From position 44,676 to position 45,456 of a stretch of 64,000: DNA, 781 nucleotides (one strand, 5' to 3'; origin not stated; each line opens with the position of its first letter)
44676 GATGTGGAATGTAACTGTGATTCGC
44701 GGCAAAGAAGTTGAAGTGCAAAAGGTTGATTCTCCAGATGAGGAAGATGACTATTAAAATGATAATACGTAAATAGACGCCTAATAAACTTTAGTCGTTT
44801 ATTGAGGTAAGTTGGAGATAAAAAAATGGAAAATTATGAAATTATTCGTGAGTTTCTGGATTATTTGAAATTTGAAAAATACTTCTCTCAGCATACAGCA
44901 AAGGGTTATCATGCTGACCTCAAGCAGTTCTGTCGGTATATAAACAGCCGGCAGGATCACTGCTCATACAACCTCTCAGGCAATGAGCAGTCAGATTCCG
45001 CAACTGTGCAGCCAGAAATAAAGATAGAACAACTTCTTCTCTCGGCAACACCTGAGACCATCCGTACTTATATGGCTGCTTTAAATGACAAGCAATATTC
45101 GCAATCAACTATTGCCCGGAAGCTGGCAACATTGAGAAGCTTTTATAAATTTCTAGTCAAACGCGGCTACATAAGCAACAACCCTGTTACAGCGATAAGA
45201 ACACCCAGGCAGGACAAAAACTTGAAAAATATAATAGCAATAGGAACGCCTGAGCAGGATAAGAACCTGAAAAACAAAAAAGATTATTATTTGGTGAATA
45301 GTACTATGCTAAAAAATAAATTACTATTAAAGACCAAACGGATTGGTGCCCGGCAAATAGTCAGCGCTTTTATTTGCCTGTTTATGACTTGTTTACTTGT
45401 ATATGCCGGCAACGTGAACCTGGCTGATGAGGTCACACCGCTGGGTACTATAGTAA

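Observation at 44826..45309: XerC/XerD-type core-binding domain without catalytic domain, in frame with the Tad secretin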

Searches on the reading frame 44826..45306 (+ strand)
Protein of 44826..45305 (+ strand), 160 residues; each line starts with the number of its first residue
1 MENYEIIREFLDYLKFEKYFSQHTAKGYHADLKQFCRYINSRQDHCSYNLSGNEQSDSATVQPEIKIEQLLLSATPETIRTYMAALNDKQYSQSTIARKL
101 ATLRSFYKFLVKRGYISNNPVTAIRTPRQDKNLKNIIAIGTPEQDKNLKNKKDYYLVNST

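Call 3: search_protein_families(library=pfam, proteins=[window:44826-45306:+], max_evalue=0.01)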
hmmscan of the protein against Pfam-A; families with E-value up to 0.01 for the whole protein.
window:44826-45306:+ (160 aa): 3 families
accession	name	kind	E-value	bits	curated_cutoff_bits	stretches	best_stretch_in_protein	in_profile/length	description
PF02899.23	Phage_int_SAM_1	-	2.8e-18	66.4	22.3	2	71-114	40-83/83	Phage integrase, N-terminal SAM-like domain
PF13102.12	Phage_int_SAM_5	-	2.7e-06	28.1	22.3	1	78-122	50-94/98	Phage integrase SAM-like domain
PF13495.12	Phage_int_SAM_4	-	2.8e-06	28.1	27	1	7-114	2-82/85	Phage integrase, N-terminal SAM-like domain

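Call 4: search_protein_families(library=ncbifam, proteins=[window:44826-45306:+], max_evalue=0.01)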
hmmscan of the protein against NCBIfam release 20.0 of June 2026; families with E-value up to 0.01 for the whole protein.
window:44826-45306:+ (160 aa): 6 families
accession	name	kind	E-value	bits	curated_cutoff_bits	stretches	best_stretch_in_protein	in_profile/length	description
TIGR02224.1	recomb_XerC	equivalog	5.4e-23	81.8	335.15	1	9-137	2-107/295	tyrosine recombinase XerC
TIGR02225.1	recomb_XerD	equivalog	7.1e-19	68.2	329.6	2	70-137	37-104/290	site-specific tyrosine recombinase XerD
NF001399.0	PRK00283.1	subfamily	1.6e-17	63.7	279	2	71-138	48-115/300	tyrosine recombinase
NF040815.2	recomb_XerA_Arch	equivalog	5.7e-10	39.2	220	1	9-136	2-96/263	site-specific tyrosine recombinase/integron integrase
NF002331.0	PRK01287.1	subfamily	7.5e-07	28.4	371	1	87-137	91-141/365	site-specific tyrosine recombinase XerC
NF003462.0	PRK05084.1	equivalog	4.3e-05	22.4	267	1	8-113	22-123/360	tyrosine recombinase XerS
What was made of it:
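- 44826..45224 (+): xerC-derived codons 1-133: complete core-binding (SAM-like) domain, no catalytic domain. PF02899 E 2.8e-18; TIGR02224 profile positions 2-107 of 295 (calls 3, 4).
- On XerC/XerD tyrosine recombinase: PF02899 E 2.8e-18; TIGR02224 profile positions 2-107 (calls 3, 4).
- Checked: They also match NCBIfam TIGR02224 XerC, but only profile positions 2-107 of 295 (81.8 bits against a cut-off of 335) (calls 3, 4).
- HMM hits cover only the core-binding domain (calls 3, 4).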

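Call 11: find_homologous_proteins(query=window:44826-45305:+)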
Query window:44826-45305:+ (160 aa): 106 proteins with E <= 0.001 among 161 candidates.
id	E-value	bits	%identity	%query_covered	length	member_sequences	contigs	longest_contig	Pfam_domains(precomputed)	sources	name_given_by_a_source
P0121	4.6e-44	168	60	86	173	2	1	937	PF13495.13,PF02899.24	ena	-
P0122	5.2e-44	168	61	83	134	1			PF13495.13,PF02899.24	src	-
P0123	2.4e-37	146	53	86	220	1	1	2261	PF13495.13,PF00589.28,PF02899.24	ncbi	ncbi:MAG: site-specific integrase, partial [Planctomycetota bacterium]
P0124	7.1e-37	145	52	86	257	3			PF13495.13,PF00589.28,PF02899.24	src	-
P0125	8.7e-37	144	55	86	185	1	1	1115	PF13495.13,PF02899.24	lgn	-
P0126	9.9e-37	144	54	86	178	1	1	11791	PF13495.13,PF02899.24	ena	-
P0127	1.1e-36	144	54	81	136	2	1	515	PF13495.13,PF02899.24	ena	-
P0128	1.2e-36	144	51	86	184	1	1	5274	PF13495.13,PF02899.24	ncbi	-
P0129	1.6e-36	144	52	86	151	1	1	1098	PF13495.13,PF02899.24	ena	-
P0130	1.9e-36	143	52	86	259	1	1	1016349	PF13495.13,PF00589.28,PF02899.24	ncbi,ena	-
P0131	1.2e-35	141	52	86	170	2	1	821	PF13495.13,PF02899.24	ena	-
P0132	1.9e-35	140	48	86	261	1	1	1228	PF13495.13,PF00589.28,PF02899.24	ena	-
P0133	2.2e-35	140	48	93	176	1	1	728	PF13495.13,PF02899.24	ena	-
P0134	2.3e-35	140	52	83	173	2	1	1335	PF13495.13,PF02899.24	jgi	-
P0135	5.1e-35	139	54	86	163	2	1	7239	PF02899.24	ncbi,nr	ncbi:MAG: site-specific integrase, partial [Sedimentisphaerales bacterium]|nr:site-specific integras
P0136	5.4e-35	139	51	86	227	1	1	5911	PF13495.13,PF02899.24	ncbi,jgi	ncbi:MAG: site-specific integrase [Planctomycetota bacterium]|jgi:integrase/recombinase XerC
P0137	7.4e-35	138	50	86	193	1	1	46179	PF13495.13,PF00589.28,PF02899.24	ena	-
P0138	7.7e-35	138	51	86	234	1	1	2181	PF13495.13,PF00589.28,PF02899.24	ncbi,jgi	ncbi:MAG: site-specific integrase [Planctomycetota bacterium]|jgi:integrase/recombinase XerC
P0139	1.0e-34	138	53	86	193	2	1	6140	PF13495.13,PF00589.28,PF02899.24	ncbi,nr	ncbi:MAG: site-specific integrase, partial [Planctomycetes bacterium]|nr:site-specific integrase [Pl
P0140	4.8e-34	135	53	86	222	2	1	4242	PF13495.13,PF00589.28,PF02899.24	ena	-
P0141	5.0e-34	135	51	86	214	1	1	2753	PF13495.13,PF00589.28,PF02899.24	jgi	jgi:integrase/recombinase XerC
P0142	5.3e-34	135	48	93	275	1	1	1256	PF13495.13,PF00589.28,PF02899.24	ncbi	ncbi:unnamed protein product, partial [marine sediment metagenome]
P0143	7.5e-34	135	52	83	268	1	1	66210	PF13495.13,PF00589.28,PF02899.24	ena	-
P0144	1.2e-33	134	51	86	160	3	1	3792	PF13495.13,PF02899.24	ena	-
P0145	1.3e-33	134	50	86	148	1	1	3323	PF13495.13,PF02899.24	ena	-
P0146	1.7e-33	134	49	86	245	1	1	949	PF13495.13,PF00589.28,PF02899.24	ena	-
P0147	2.0e-33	133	47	93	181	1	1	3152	PF13495.13,PF02899.24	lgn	-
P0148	2.2e-33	133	54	83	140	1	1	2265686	PF13495.13,PF02899.24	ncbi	ncbi:MAG: site-specific integrase, partial [Planctomycetota bacterium]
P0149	6.7e-33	132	51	82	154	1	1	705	PF13495.13,PF02899.24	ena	-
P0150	6.9e-33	132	50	82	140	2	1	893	PF13495.13,PF02899.24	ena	-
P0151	8.3e-33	131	47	86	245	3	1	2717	PF13495.13,PF00589.28,PF02899.24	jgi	jgi:integrase/recombinase XerC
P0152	1.1e-32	131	51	85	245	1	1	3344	PF13495.13,PF00589.28,PF02899.24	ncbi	ncbi:MAG: tyrosine-type recombinase/integrase, partial [Phycisphaerae bacterium]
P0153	2.4e-32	130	55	75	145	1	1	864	PF13495.13,PF02899.24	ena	-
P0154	3.9e-31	126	50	86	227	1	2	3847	PF13495.13,PF00589.28,PF02899.24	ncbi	ncbi:MAG: tyrosine-type recombinase/integrase, partial [Planctomycetota bacterium]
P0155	4.4e-31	126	49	85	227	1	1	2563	PF13495.13,PF00589.28,PF02899.24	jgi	-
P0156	4.7e-31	126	46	86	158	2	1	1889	PF13495.13,PF02899.24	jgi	jgi:integrase/recombinase XerC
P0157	4.8e-31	126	49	83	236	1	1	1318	PF00589.28,PF02899.24,PF22823.3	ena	-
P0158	1.4e-30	124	50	86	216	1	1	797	PF00589.28,PF02899.24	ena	-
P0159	4.5e-30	123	45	96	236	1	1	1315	PF00589.28,PF02899.24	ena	-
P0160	4.6e-30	123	53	78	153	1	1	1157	PF13495.13,PF02899.24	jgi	jgi:integrase/recombinase XerC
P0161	5.4e-30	122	49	81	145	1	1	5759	PF13495.13,PF02899.24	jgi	jgi:integrase/recombinase XerC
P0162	3.6e-29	120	44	94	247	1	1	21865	PF13495.13,PF00589.28,PF02899.24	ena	-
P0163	1.8e-28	117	44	86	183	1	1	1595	PF02899.24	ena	-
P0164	3.8e-28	116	57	68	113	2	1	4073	PF13495.13,PF02899.24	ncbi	ncbi:MAG: site-specific integrase, partial [Phycisphaerae bacterium]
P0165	7.4e-27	112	51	72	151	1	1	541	PF13495.13,PF02899.24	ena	-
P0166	1.6e-26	111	46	86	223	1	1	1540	PF13495.13,PF00589.28,PF02899.24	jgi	jgi:integrase/recombinase XerC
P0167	5.5e-26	109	45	83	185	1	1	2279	PF13495.13,PF02899.24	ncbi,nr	ncbi:MAG TPA: site-specific integrase, partial [Tepidisphaeraceae bacterium]|nr:site-specific integr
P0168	7.5e-26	109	47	80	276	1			PF00589.28,PF02899.24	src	-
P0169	1.1e-25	108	46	80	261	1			PF00589.28,PF02899.24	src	-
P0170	1.7e-25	108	42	83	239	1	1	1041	PF00589.28,PF02899.24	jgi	jgi:integrase/recombinase XerC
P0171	2.2e-25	107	46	83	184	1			PF02899.24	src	-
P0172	5.4e-25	106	52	68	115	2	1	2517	PF13495.13,PF02899.24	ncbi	ncbi:MAG: site-specific integrase, partial [Planctomycetota bacterium]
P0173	9.0e-25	105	52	69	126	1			PF13495.13,PF02899.24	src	-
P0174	9.3e-25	105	45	80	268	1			PF00589.28,PF02899.24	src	-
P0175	9.7e-25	105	41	84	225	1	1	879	PF13495.13,PF01687.24,PF02899.24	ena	-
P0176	1.7e-24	104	45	83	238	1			PF00589.28,PF02899.24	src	-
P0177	4.6e-24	103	47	78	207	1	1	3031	PF02899.24,PF13612.13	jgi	-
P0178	5.4e-24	103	43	84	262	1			PF13495.13,PF00589.28,PF02899.24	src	-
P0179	1.5e-23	101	42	80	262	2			PF13495.13,PF00589.28,PF02899.24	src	-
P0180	1.6e-23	101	44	80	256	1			PF00589.28,PF02899.24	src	-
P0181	1.8e-23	101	45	80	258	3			PF00589.28,PF02899.24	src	-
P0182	3.2e-23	100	42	83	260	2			PF00589.28,PF02899.24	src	-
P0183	3.7e-23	100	43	80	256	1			PF00589.28,PF02899.24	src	-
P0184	4.0e-23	100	51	69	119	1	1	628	PF13495.13,PF02899.24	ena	-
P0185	5.4e-23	100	47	79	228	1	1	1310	PF13495.13,PF12822.13,PF02899.24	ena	-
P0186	8.0e-23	99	43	83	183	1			PF13495.13,PF02899.24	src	-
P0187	1.2e-22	99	42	84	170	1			PF02899.24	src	-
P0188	1.2e-22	99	42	83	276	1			PF00589.28,PF02899.24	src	-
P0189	1.4e-22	98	64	46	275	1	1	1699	PF00589.28,PF02899.24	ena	-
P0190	1.7e-22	98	67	45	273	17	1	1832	PF00589.28,PF02899.24,PF22823.3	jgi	jgi:integrase/recombinase XerC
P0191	2.0e-22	98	43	80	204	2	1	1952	PF00589.28,PF02899.24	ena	-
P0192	2.8e-22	97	50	66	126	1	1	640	PF13495.13,PF02899.24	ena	-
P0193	2.9e-22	97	44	75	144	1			PF13495.13,PF02899.24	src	-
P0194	7.6e-22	96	55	55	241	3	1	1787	PF00589.28,PF02899.24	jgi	-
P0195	1.4e-21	95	43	83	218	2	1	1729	PF13495.13,PF00589.28,PF02899.24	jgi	-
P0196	2.7e-21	94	43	76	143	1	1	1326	PF13495.13,PF02899.24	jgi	jgi:integrase/recombinase XerC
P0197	1.0e-20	92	41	90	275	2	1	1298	PF13495.13,PF00589.28,PF02899.24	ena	-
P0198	1.0e-20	92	71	43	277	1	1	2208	PF00589.28,PF02899.24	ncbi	ncbi:MAG: site-specific tyrosine recombinase/integron integrase, partial [Sedimentisphaerales bacter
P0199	7.5e-20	89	39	83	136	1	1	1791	PF02899.24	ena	-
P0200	2.2e-18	85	65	43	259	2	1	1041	PF00589.28,PF02899.24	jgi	-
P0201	9.0e-18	83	74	36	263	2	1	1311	PF00589.28,PF02899.24,PF22823.3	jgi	jgi:integrase/recombinase XerC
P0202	9.6e-18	83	62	39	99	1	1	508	PF02899.24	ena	-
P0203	3.5e-17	81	39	73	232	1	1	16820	PF02899.24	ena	-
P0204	9.8e-17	79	70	39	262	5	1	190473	PF00589.28,PF02899.24,PF22823.3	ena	-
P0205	5.6e-16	77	64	40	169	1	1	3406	PF00589.28,PF02899.24,PF22823.3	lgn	-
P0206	5.8e-16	77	71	34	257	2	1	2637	PF00589.28,PF02899.24,PF22823.3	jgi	jgi:integrase/recombinase XerC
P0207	7.1e-16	77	62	41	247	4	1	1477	PF00589.28,PF02899.24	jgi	jgi:integrase/recombinase XerC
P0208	2.2e-15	75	73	34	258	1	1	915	PF00589.28,PF02899.24,PF22823.3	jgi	jgi:integrase/recombinase XerC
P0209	2.5e-15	75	48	53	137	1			PF00589.28,PF02899.24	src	-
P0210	4.4e-14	71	75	32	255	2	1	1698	PF00589.28,PF02899.24,PF22823.3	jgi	jgi:integrase/recombinase XerC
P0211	4.6e-14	71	75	32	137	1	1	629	PF00589.28,PF02899.24,PF22823.3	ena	-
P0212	9.3e-14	70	35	78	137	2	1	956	PF13495.13,PF02899.24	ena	-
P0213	1.1e-13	69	73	32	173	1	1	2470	PF00589.28,PF02899.24,PF22823.3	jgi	jgi:integrase/recombinase XerC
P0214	1.5e-13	69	76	32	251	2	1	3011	PF00589.28,PF02899.24,PF22823.3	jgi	jgi:integrase/recombinase XerC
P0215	7.7e-13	67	62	34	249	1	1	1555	PF00589.28,PF02899.24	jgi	jgi:integrase/recombinase XerC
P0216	8.1e-13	67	73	32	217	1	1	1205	PF14870.13,PF00589.28,PF02899.24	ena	-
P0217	3.4e-12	65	64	34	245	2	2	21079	PF00589.28,PF02899.24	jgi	-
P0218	2.8e-11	62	34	81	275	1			PF13495.13,PF13102.13,PF00589.28,PF02899.24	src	-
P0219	4.1e-11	61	31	84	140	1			PF13495.13,PF13102.13,PF02899.24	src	-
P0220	1.4e-10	59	52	38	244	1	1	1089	PF00589.28,PF02899.24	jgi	jgi:integrase/recombinase XerC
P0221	1.7e-10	59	33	83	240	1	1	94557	PF13495.13,PF13102.13,PF00589.28,PF02899.24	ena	-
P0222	4.3e-10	58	60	34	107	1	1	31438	PF02899.24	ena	-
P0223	2.2e-8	52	56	34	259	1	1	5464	PF00589.28,PF02899.24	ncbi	-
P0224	9.2e-8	50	52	34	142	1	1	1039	PF00589.28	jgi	jgi:integrase/recombinase XerC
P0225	3.0e-6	45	29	78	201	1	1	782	PF13495.13,PF13102.13,PF00589.28,PF02899.24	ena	-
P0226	2.4e-5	42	28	76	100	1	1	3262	PF13495.13,PF13102.13,PF02899.24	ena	-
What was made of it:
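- Tried and rejected: A family of stand-alone N-domain proteins suggested by the many short hits in call 11: rejected.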

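Call 19: find_encoding_contigs(protein=P0121, flank=5000, max_places=3)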
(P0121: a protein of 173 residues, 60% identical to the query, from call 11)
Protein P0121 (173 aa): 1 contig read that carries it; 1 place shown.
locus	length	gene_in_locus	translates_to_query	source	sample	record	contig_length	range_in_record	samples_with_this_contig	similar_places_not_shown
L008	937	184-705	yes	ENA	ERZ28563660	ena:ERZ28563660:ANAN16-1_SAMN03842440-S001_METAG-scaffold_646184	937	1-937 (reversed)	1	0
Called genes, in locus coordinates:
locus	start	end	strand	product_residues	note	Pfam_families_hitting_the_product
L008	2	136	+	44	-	?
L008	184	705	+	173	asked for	PF13495:Phage_int_SAM_4 (faint), PF02899:Phage_int_SAM_1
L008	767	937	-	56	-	?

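Call 20: find_encoding_contigs(protein=P0143, flank=8000, max_places=2)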
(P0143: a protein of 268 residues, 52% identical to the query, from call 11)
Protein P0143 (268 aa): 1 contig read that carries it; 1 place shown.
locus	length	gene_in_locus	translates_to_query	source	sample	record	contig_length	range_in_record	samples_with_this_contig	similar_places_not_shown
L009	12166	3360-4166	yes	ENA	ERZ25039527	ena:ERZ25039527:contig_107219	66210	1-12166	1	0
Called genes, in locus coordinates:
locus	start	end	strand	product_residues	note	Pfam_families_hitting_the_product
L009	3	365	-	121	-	?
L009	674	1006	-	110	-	PF03819:MazG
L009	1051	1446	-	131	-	PF02082:Rrf2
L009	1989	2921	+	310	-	PF04055:Radical_SAM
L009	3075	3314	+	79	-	-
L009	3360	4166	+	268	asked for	PF13495:Phage_int_SAM_4 (faint), PF02899:Phage_int_SAM_1, PF00589:Phage_integrase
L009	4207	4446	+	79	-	PF00589:Phage_integrase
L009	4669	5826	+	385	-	PF00392:GntR, PF00532:Peripla_BP_1, PF13407:Peripla_BP_4, PF13377:Peripla_BP_3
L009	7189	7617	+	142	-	-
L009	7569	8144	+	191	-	PF07589:PEP_exosort_dom (weak)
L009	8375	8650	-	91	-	-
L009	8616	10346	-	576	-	PF01609:DDE_Tnp_1, PF13751:DDE_Tnp_1_6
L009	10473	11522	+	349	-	PF22825:HpiC1-like (weak)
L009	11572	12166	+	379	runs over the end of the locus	-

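Call 21: find_encoding_contigs(protein=P0135, flank=8000, max_places=2)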
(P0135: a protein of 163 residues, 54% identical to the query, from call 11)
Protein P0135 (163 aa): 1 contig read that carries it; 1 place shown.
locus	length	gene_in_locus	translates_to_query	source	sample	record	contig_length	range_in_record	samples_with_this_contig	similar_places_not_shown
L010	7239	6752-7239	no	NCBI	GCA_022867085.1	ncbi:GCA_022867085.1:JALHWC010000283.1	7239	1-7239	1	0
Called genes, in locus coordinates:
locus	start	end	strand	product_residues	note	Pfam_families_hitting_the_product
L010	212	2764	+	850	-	PF00133:tRNA-synt_1, PF09334:tRNA-synt_1g, PF13603:tRNA-synt_1_2, PF00133:tRNA-synt_1, PF08264:Anticodon_1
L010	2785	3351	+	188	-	PF01928:CYTH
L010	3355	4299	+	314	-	PF00781:DAGK_cat, PF01513:NAD_kinase, PF19279:YegS_C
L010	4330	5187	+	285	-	PF00793:DAHP_synth_1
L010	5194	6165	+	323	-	PF04055:Radical_SAM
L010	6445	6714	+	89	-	-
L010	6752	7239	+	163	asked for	PF02899:Phage_int_SAM_1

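Call 26: find_related_loci(query=window:44826-45236:+, collection=genome_contigs, flank=6000)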
Query window:44826-45236:+ (137 aa) in genome_contigs; peptide patterns used: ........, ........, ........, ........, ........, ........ (x = any residue, [..] = any of these).
102 stretches matched a pattern, but none encodes a relative of the query by tblastn (E <= 1e-3).
